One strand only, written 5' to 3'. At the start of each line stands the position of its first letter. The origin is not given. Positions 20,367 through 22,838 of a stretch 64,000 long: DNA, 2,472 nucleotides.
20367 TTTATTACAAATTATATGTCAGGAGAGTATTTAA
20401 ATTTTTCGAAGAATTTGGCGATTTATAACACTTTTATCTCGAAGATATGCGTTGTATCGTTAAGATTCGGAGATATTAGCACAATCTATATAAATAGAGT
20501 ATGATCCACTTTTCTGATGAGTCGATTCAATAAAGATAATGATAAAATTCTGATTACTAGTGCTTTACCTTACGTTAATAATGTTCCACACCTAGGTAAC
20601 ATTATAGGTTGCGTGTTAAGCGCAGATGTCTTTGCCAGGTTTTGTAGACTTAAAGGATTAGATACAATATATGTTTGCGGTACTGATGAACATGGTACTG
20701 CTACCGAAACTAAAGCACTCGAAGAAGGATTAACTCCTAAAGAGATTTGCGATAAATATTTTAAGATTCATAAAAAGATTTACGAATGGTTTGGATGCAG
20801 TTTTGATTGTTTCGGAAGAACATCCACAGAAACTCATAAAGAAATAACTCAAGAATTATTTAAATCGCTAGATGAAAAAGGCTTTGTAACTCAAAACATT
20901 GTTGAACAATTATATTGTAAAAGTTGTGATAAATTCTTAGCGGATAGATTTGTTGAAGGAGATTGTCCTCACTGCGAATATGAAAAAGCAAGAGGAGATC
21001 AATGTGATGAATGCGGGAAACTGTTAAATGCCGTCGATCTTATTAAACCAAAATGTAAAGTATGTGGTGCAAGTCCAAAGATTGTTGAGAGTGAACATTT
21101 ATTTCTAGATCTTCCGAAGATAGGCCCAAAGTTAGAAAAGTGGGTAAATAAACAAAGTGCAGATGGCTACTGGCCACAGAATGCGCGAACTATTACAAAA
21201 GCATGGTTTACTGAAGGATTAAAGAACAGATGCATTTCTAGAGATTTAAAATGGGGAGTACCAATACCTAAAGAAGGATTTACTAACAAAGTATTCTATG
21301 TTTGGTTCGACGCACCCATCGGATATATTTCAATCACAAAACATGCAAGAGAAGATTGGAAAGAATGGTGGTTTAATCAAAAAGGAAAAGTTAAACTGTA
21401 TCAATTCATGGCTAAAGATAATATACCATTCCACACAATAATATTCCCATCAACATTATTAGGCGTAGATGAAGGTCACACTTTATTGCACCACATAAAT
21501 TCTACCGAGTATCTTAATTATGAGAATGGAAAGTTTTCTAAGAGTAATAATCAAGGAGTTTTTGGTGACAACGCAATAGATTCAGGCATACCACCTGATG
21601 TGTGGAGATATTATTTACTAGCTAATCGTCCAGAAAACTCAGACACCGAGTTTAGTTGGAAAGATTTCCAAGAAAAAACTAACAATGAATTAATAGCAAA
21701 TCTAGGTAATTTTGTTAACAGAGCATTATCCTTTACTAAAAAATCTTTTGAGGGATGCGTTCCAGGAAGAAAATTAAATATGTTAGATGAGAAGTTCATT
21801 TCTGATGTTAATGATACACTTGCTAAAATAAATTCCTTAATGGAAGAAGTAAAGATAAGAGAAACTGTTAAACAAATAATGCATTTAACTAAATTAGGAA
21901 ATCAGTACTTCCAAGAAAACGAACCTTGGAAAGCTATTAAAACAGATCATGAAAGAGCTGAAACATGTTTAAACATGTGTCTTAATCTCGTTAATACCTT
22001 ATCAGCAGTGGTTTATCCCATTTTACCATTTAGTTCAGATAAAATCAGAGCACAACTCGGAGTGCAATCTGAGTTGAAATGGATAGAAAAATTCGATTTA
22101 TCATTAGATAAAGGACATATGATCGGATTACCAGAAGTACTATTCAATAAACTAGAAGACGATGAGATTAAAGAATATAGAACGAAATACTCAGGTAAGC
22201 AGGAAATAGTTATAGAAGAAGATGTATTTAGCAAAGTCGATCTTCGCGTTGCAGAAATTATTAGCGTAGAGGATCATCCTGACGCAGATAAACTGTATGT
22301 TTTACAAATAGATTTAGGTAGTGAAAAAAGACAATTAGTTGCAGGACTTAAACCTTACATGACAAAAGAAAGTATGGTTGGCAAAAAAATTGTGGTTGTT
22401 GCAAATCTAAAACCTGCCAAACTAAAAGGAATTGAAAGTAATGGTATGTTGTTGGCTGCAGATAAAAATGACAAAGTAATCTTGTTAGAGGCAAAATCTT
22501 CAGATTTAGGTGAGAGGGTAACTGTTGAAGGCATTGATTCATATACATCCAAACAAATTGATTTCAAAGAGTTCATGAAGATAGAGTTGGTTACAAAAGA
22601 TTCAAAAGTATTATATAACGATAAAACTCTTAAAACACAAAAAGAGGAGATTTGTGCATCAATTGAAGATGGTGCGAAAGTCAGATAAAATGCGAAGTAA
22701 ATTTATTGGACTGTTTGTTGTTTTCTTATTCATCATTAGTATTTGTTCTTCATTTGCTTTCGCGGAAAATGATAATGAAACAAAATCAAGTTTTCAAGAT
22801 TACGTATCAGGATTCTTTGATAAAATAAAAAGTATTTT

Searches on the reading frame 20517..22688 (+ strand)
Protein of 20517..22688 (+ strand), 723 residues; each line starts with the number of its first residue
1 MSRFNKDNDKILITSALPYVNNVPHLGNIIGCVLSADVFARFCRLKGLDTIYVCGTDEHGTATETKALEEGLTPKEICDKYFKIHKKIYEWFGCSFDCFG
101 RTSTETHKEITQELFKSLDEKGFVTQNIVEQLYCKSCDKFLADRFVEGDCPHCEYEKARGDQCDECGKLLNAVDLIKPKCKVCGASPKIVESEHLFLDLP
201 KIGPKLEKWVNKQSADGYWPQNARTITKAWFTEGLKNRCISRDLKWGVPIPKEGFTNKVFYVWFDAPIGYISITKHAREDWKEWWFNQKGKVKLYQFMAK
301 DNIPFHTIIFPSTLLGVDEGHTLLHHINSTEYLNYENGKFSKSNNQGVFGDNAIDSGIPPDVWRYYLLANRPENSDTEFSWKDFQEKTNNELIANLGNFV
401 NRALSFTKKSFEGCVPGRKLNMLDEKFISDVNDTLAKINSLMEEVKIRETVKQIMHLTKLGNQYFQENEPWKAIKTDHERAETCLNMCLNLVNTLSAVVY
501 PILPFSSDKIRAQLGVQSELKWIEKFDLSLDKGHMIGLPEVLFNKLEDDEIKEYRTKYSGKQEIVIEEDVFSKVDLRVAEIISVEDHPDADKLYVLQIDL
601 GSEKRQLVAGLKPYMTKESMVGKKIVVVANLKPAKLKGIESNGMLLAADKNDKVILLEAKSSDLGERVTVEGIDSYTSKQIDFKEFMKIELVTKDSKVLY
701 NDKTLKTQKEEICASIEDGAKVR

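Call 89: search_protein_families(library=pfam, proteins=[window:20517-22688:+], max_evalue=0.00001)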
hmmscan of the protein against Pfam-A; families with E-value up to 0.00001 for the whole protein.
window:20517-22688:+ (723 aa): 5 families
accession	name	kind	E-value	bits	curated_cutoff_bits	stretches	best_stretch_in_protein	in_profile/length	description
PF09334.17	tRNA-synt_1g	-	2.7e-158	527.3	20.1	1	11-403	1-390/391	tRNA synthetases class I (M)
PF01588.26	tRNA_bind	-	4.7e-30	104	27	1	576-660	1-89/96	Putative tRNA binding domain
PF19303.5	Anticodon_3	-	1.3e-28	100.2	23.5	1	420-562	7-151/152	Anticodon binding domain of methionyl tRNA ligase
PF00133.28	tRNA-synt_1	-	3.8e-12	46.1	22.7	1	5-252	19-245/414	tRNA synthetases class I (I, L, M and V)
PF08264.19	Anticodon_1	-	1.4e-07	31.9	25.1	1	424-517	1-96/148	Anticodon-binding domain of tRNA ligase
